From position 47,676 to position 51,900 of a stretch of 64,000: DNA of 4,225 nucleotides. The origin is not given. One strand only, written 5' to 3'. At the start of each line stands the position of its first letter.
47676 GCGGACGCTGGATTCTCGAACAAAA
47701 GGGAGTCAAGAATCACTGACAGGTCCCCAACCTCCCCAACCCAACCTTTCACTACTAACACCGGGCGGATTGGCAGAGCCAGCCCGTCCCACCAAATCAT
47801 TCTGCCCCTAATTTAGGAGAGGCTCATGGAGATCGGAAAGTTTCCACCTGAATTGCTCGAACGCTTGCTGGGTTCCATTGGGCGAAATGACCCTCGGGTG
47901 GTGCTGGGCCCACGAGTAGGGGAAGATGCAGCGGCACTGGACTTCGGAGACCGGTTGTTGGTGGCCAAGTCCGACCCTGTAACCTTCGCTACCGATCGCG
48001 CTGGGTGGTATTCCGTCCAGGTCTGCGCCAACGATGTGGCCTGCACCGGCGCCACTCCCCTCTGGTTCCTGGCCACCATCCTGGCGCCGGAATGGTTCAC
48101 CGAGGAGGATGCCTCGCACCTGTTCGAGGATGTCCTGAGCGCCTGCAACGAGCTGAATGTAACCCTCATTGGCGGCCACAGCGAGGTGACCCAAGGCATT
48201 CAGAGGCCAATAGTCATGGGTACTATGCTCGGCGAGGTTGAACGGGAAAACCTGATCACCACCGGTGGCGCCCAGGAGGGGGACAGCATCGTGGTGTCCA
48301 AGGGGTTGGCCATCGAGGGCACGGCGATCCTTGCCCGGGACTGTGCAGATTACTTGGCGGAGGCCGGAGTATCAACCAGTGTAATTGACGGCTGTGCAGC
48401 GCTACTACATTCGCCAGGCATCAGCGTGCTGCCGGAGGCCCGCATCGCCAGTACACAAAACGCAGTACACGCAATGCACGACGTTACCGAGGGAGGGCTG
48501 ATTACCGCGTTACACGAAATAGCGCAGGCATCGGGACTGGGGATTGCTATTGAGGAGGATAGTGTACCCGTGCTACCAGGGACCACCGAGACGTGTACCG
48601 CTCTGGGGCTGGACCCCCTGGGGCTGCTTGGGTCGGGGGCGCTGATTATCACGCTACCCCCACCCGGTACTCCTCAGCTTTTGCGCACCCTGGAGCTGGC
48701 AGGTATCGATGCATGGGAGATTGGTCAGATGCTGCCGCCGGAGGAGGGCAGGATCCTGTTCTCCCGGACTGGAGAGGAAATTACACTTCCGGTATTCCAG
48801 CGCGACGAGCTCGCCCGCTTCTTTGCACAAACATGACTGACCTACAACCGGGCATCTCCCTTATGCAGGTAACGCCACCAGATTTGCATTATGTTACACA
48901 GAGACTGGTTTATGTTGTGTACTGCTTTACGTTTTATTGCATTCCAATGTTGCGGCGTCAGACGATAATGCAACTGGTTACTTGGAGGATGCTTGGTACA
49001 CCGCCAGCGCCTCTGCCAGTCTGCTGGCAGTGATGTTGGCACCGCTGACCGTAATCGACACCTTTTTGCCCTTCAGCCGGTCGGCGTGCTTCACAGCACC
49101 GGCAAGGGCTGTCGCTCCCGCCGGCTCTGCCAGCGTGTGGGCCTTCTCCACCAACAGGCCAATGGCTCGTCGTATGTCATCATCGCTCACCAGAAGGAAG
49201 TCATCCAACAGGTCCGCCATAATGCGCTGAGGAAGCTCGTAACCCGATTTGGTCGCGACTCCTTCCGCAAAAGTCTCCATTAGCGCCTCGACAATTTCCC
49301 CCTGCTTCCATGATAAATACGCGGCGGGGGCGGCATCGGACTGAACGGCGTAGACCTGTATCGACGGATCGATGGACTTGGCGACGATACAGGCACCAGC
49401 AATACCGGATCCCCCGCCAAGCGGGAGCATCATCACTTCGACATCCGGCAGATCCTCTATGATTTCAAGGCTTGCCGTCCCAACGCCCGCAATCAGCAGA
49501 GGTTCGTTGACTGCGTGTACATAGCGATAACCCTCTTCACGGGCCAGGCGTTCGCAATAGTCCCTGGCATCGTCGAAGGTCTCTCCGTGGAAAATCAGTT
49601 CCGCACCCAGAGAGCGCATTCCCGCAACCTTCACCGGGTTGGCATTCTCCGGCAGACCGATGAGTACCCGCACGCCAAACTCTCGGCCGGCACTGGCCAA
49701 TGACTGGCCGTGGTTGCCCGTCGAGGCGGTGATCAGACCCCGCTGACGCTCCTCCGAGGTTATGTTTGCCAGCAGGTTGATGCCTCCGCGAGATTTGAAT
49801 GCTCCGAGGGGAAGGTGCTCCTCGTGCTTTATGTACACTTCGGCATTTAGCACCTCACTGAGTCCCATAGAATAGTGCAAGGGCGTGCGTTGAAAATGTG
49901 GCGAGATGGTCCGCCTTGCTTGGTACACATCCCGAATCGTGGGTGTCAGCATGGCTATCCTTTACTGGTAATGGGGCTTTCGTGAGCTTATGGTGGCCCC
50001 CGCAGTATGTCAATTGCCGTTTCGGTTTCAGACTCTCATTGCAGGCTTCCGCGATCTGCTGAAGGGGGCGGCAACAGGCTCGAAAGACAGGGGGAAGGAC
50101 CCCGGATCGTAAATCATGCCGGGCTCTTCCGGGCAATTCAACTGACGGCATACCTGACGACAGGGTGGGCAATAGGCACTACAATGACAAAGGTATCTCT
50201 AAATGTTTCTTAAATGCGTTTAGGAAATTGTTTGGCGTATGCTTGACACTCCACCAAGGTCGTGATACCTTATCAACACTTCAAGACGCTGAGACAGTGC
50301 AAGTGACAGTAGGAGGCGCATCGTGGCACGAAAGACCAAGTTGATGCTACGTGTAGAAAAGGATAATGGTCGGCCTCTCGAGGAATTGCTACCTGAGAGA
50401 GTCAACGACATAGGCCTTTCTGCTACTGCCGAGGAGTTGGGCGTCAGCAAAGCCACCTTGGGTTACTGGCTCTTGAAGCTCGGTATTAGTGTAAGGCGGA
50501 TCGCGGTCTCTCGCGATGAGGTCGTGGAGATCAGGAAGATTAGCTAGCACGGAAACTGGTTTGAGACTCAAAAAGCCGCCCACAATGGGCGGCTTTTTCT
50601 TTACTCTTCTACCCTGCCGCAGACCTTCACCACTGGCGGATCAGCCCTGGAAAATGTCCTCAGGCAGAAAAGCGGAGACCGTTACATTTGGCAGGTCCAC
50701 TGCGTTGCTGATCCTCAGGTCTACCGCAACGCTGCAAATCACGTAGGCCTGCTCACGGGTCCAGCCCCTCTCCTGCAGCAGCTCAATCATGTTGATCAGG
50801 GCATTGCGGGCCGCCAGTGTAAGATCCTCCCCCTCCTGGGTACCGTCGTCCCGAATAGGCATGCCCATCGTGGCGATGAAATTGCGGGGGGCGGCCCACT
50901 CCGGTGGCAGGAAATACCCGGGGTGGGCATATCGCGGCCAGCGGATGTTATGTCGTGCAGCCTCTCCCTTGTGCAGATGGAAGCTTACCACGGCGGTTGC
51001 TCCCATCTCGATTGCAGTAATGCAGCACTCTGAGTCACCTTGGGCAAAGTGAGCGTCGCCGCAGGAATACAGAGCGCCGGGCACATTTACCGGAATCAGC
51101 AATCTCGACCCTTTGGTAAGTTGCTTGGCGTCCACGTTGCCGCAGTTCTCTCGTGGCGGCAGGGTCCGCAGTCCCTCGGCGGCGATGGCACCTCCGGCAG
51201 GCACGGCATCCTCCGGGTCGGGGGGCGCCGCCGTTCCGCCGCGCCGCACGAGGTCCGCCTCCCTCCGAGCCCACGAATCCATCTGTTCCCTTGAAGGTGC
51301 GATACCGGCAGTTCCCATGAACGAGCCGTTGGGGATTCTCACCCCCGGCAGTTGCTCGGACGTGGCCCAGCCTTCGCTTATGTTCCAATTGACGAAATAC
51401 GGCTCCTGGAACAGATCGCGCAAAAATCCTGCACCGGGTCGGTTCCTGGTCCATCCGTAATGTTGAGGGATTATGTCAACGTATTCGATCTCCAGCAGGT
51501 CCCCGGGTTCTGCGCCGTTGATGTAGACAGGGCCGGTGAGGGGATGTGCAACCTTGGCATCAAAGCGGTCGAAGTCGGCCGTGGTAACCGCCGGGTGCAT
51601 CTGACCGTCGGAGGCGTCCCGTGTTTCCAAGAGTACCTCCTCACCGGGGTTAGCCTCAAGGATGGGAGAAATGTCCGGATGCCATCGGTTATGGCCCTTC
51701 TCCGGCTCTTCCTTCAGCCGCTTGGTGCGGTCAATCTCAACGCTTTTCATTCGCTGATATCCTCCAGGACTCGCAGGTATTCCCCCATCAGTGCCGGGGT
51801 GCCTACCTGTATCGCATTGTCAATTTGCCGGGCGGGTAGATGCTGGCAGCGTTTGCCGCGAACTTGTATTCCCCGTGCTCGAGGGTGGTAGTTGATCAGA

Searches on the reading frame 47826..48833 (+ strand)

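Call 29: search_protein_families(library=pfam, proteins=[window:47826-48833:+], max_evalue=0.00001)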
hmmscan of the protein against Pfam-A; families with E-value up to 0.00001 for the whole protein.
window:47826-48833:+ (336 aa): 2 families
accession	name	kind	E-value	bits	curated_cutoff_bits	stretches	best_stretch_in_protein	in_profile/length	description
PF02769.27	AIRS_C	-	2.4e-22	80.2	23.1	1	150-307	1-150/156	AIR synthase related protein, C-terminal domain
PF00586.29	AIRS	-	1.4e-18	67.7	24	1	32-138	1-112/112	AIR synthase related protein, N-terminal domain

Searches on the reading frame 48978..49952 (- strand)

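Call 29: search_protein_families(library=pfam, proteins=[window:48978-49952:-], max_evalue=0.00001)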
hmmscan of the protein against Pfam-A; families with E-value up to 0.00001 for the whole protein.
window:48978-49952:- (324 aa): 1 family
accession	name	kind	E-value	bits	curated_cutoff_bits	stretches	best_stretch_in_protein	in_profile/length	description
PF00291.31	PALP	-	8.5e-73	245.7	35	1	16-304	1-295/295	Pyridoxal-phosphate dependent enzyme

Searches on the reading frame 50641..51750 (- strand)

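Call 29: search_protein_families(library=pfam, proteins=[window:50641-51750:-], max_evalue=0.00001)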
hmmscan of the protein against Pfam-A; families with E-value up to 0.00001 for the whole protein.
window:50641-51750:- (369 aa): 1 family
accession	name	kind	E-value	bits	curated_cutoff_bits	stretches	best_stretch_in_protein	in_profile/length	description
PF03069.20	FmdA_AmdA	-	2.8e-106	356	27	1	6-368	2-372/373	Acetamidase/Formamidase family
